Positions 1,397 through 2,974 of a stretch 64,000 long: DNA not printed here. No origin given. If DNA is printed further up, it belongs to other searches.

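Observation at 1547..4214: Tandem pair of diverged paralogous Gly/Ala-rich membrane proteins of unknown family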

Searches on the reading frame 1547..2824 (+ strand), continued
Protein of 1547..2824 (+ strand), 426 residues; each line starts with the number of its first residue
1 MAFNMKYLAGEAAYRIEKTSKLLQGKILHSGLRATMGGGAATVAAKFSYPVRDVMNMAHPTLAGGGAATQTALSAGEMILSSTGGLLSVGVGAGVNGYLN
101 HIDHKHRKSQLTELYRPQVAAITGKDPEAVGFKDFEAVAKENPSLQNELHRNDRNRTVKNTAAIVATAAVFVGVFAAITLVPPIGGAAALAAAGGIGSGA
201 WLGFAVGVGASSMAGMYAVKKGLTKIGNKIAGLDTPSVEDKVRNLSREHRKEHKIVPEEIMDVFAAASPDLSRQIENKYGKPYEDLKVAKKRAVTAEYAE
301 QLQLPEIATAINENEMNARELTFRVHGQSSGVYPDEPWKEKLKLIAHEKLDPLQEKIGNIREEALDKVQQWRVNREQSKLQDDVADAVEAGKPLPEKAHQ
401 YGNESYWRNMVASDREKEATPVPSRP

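Call 32: list_cluster_members(proteins=[P0025, P0027, P0031, P0036, P0044, P0058, P0063, P0098, P0125, P0150])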
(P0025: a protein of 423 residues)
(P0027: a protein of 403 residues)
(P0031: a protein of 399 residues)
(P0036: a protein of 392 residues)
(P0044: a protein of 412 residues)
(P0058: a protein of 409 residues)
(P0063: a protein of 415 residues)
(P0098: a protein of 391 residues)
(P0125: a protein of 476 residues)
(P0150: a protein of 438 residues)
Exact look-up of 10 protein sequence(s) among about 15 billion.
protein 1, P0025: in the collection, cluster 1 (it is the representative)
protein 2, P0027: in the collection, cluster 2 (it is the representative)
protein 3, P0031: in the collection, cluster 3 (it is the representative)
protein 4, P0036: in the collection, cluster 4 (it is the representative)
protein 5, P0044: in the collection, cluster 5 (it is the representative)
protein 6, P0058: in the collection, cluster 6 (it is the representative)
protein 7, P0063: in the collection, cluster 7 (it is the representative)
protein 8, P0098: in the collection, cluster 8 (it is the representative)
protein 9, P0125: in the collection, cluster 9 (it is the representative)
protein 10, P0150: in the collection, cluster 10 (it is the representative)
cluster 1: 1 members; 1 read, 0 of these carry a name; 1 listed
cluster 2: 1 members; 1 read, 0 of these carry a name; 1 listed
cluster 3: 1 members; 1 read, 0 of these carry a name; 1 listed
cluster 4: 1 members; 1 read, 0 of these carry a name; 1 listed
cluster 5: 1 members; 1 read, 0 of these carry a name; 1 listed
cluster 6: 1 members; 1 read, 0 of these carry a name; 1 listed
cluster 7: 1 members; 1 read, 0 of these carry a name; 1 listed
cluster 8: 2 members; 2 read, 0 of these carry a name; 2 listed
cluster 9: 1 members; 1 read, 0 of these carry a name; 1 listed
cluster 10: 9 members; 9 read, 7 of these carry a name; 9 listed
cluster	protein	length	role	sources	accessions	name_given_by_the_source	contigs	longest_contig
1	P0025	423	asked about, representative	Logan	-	-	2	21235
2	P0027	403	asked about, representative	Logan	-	-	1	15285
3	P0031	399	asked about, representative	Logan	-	-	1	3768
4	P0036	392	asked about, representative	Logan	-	-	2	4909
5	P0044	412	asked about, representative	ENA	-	-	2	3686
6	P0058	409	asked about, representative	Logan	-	-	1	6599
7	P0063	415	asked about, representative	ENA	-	-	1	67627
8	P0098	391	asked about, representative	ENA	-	-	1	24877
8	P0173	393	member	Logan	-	-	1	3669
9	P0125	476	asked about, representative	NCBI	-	-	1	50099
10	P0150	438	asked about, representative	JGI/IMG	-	hypothetical protein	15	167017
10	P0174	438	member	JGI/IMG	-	hypothetical protein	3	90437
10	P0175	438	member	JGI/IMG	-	hypothetical protein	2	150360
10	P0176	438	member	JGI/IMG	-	hypothetical protein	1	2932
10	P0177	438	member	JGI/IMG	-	hypothetical protein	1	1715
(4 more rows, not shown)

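Call 48: search_dna_similar(query=window:1547-2824:+, collection=plasmids, mode=protein, max_evalue=0.001)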
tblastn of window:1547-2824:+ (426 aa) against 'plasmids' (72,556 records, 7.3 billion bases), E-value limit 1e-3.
No match.

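Call 50: search_protein_families(library=padloc, proteins=[window:1547-2824:+], max_evalue=0.1)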
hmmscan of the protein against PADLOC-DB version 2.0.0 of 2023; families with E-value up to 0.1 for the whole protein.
window:1547-2824:+ (426 aa): 0 families

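Call 51: search_protein_families(library=phrogs, proteins=[window:1547-2824:+], max_evalue=0.1)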
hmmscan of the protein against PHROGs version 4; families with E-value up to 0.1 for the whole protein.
window:1547-2824:+ (426 aa): 0 families

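Call 59: predict_structure(alignment_id=A2)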
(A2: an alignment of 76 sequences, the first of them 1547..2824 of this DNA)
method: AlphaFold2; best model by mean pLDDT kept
length: 426 residues; sequences in the alignment: 76
mean_pLDDT: 84.0   pTM: 0.72
mean pLDDT of the five models: 84.0, 83.1, 83.0, 81.5, 81.1
residues with pLDDT >= 90: 191; 70-90: 168; 50-70: 32; < 50: 35
segments of 3 or more residues with pLDDT < 50: 57-80
pLDDT, mean of each block of 10 residues (from residue 1): 69 87 76 60 49 47 45 46 65 84 94 96 97 98 98 96 89 82 80 71 75 86 96 96 95 97 98 98 98 98 98 96 98 88 88 87 90 89 88 88 82 82 67
secondary structure, 60 per line:
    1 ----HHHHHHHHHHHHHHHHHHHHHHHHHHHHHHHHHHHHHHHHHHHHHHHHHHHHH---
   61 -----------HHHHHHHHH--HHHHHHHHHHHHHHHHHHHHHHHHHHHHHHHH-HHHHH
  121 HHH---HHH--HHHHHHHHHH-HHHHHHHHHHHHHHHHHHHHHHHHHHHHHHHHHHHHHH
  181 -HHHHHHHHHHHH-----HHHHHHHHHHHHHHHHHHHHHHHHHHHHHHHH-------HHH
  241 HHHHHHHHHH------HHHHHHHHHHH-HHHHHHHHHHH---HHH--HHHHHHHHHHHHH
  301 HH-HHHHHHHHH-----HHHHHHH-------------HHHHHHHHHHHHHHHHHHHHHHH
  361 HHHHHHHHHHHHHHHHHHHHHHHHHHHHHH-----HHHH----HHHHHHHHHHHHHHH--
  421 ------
elements in order: H5-57 H72-80 H83-114 H116-123 H132-141 H143-180 H182-193 H199-230 H238-250 H257-267 H269-279 H288-302 H304-312 H318-324 H338-390 H396-399 H404-418

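Call 61: fold_search(model_id=the predicted structure, library=pdb)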
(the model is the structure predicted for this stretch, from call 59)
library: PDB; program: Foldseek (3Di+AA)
matches with E <= 10: 66; with E <= 0.001: 0
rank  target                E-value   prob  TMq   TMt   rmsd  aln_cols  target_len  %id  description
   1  6pan_A                1.2e+00  0.10  0.14  0.11  16.7       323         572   16  Structure of a bacterial Atm1-family ABC exporter with ATP bound (released 2020-06-24)
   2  6pan_B                1.3e+00  0.12  0.16  0.12  17.0       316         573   16  Structure of a bacterial Atm1-family ABC exporter with ATP bound (released 2020-06-24)
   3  6rah_A                1.5e+00  0.10  0.17  0.14  29.6       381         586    9  Heterodimeric ABC exporter TmrAB in ATP-bound outward-facing open conformation (released 2019-07-31)
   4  6xi6                  2.0e+00  0.10  0.16  0.22  22.4       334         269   11  Hierarchical design of multi-scale protein complexes by combinatorial assembly of oligomeric helical bundle and repeat p (released 2021-06-02)
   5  7ph3_A                2.1e+00  0.05  0.11  0.09  19.2       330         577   10  AMP-PNP bound nanodisc reconstituted MsbA with nanobodies, spin-labeled at position A60C (released 2022-08-24)
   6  6a6m                  2.3e+00  0.06  0.14  0.11  30.6       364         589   13  Crystal structure of an outward-open nucleotide-bound state of the eukaryotic ABC multidrug transporter CmABCB1 (released 2019-02-20)
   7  8tso_A                2.4e+00  0.05  0.12  0.10  27.6       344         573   12  KDL bound, nucleotide-free MsbA in open, outward-facing conformation (released 2024-06-19)
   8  6rah_B                2.8e+00  0.11  0.19  0.15  15.0       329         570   13  Heterodimeric ABC exporter TmrAB in ATP-bound outward-facing open conformation (released 2019-07-31)
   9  7n6g_3M               2.8e+00  0.06  0.15  0.16  43.5       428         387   12  C1 of central pair (released 2022-05-18)
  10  9rcv_E                2.9e+00  0.04  0.12  0.09  18.8       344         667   14  Structure of the Human Peptide-Loading Complex Arrested by HCMV US6 (released 2025-12-03)
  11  8vsi_A                3.0e+00  0.04  0.12  0.09  30.2       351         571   11  Mechanistic Insights Revealed by YbtPQ in the Occluded State (released 2024-04-10)
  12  8tzj_C                3.5e+00  0.08  0.13  0.22  14.5       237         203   11  Cryo-EM structure of Vibrio cholerae FtsE/FtsX complex (released 2023-12-20)
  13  8r5s_D                3.9e+00  0.05  0.11  0.16  17.5       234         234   15  t113 - De-novo designed soluble homotetramer (released 2024-11-27)
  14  6par_C                4.2e+00  0.06  0.15  0.12  17.0       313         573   14  Structure of a bacterial Atm1-family ABC exporter with MgAMPPNP bound (released 2020-06-24)
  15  7bcw_A                4.2e+00  0.04  0.13  0.11  26.6       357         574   11  Structure of MsbA in Salipro with ADP vanadate (released 2022-01-12)
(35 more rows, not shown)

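Call 90: fold_search(model_id=the predicted structure, library=viral)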
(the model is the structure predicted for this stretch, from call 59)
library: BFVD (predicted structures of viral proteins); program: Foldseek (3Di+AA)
matches with E <= 10: 37; with E <= 0.001: 0
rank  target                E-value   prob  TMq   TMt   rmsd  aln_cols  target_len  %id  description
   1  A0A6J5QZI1            5.8e-01  0.08  0.11  0.07  32.9       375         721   11  Uncharacterized protein [uncultured Caudovirales phage]
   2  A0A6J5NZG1            6.1e-01  0.09  0.11  0.07  35.6       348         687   14  Uncharacterized protein [uncultured Caudovirales phage]
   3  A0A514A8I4            8.5e-01  0.20  0.14  0.20  18.8       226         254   13  Uncharacterized protein [Pantoea phage Kyle]
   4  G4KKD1                1.2e+00  0.05  0.11  0.11  49.8       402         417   13  (no name in the UniProt tables at hand)
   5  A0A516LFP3            2.3e+00  0.04  0.13  0.11  39.3       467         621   14  (no name in the UniProt tables at hand)
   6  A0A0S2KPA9            3.1e+00  0.03  0.10  0.10  34.5       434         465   12  53 kDa protein [Penicillium aurantiogriseum fusarivirus 1]
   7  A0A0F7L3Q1            3.2e+00  0.02  0.09  0.06  38.1       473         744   10  Coil containing protein [uncultured marine virus]
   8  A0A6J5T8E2            3.4e+00  0.02  0.11  0.07  28.6       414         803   11  Uncharacterized protein [uncultured Caudovirales phage]
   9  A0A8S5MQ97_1          4.5e+00  0.04  0.17  0.10  30.1       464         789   11  Tape measure domain protein [Siphoviridae sp. ctaLC6]
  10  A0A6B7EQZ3            4.5e+00  0.02  0.12  0.11  28.2       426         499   14  (no name in the UniProt tables at hand)
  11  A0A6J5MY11            4.7e+00  0.04  0.14  0.14  29.9       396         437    9  Uncharacterized protein [uncultured Caudovirales phage]
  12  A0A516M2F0            5.2e+00  0.02  0.10  0.07  44.4       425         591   10  (no name in the UniProt tables at hand)
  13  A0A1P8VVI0            5.4e+00  0.01  0.11  0.06  34.5       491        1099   14  (no name in the UniProt tables at hand)
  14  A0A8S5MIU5            5.7e+00  0.02  0.11  0.07  39.6       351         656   12  Uncharacterized protein [Siphoviridae sp. ctvyM23]
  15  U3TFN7                5.7e+00  0.02  0.10  0.06  30.3       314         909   17  Internal virion protein [Ralstonia phage RSB3]
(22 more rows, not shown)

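Call 96: search_solved_structures(query=A2, max_evalue=10)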
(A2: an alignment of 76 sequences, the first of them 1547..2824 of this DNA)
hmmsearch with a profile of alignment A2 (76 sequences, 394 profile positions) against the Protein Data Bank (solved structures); distinct sequences matched with E-value up to 10: 9.
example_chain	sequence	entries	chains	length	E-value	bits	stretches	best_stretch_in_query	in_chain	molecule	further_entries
1ez3_A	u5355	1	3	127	0.43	12.8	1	295-381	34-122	SYNTAXIN-1A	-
3d79_A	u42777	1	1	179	1.1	11.4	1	68-107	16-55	Putative uncharacterized protein PH0734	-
1br0_A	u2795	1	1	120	1.2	11.3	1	295-375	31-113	PROTEIN (SYNTAXIN 1-A)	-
7nmq_A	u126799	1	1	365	1.4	11.1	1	129-202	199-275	Hemolysin BL lytic component L1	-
8zar_J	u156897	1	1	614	1.9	10.6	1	100-177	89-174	Multidrug export protein EmrB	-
8f6f_A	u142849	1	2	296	3.1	10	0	20-76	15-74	Cadmium and zinc efflux pump FieF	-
8tcb_C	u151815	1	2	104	8.8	8.5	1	306-387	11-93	M protein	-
7p2y_G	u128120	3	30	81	9.4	8.4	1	126-189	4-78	ATP synthase subunit c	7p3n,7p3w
8y6n_A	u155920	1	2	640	9.4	8.4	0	100-185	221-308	Sodium transporter HKT1.5,Soluble cytochrome b562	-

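Call 97: search_protein_families(library=ncbifam, alignment_id=A2, max_evalue=0.001)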
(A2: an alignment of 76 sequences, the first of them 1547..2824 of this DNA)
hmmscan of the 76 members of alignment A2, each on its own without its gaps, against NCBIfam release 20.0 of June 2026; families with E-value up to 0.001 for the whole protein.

A. member 1, window:1547-2824:+ (426 aa): 0 families

B. families by the number of members that match (of 76 scanned): 0 families

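Call 107: find_encoding_contigs(protein=P0012, flank=5000, max_places=1)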
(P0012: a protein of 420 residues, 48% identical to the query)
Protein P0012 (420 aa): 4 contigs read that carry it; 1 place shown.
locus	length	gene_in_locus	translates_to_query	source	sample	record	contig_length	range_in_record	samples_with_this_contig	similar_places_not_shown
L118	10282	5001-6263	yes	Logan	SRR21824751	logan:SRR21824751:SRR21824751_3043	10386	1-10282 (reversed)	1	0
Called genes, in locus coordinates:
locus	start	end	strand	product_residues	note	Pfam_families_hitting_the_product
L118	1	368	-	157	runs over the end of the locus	?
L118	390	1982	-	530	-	PF13428:TPR_14 (faint), PF24575:TPR_Slam (faint), PF00515:TPR_1 (faint), PF07719:TPR_2 (faint), PF14559:TPR_19 (weak), PF13432:TPR_16 (weak), PF13414:TPR_11 (weak), PF14559:TPR_19 (weak), +8 more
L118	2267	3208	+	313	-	PF01551:Peptidase_M23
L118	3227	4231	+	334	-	PF01180:DHO_dh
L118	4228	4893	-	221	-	PF02230:Abhydrolase_2, PF20434:BD-FAE (faint), PF00561:Abhydrolase_1, PF01738:DLH (weak), PF00326:Peptidase_S9 (weak)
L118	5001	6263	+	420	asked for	-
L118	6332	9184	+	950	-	PF02739:5_3_exonuc_N, PF01367:5_3_exonuc, PF01612:DNA_pol_A_exo1, PF00476:DNA_pol_A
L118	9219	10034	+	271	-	-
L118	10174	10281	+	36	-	?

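Call 108: find_encoding_contigs(protein=P0016, flank=5000, max_places=1)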
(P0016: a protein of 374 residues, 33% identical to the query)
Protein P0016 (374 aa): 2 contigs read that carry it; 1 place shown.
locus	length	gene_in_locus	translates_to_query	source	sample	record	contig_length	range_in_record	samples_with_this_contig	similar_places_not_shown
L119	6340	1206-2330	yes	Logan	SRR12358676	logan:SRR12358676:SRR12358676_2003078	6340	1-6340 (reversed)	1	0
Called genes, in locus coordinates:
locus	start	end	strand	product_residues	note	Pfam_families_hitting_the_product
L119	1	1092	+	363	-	?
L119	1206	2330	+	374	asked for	-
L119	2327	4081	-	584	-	PF07167:PhaC_N, PF00561:Abhydrolase_1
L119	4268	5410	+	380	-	-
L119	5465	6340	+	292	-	?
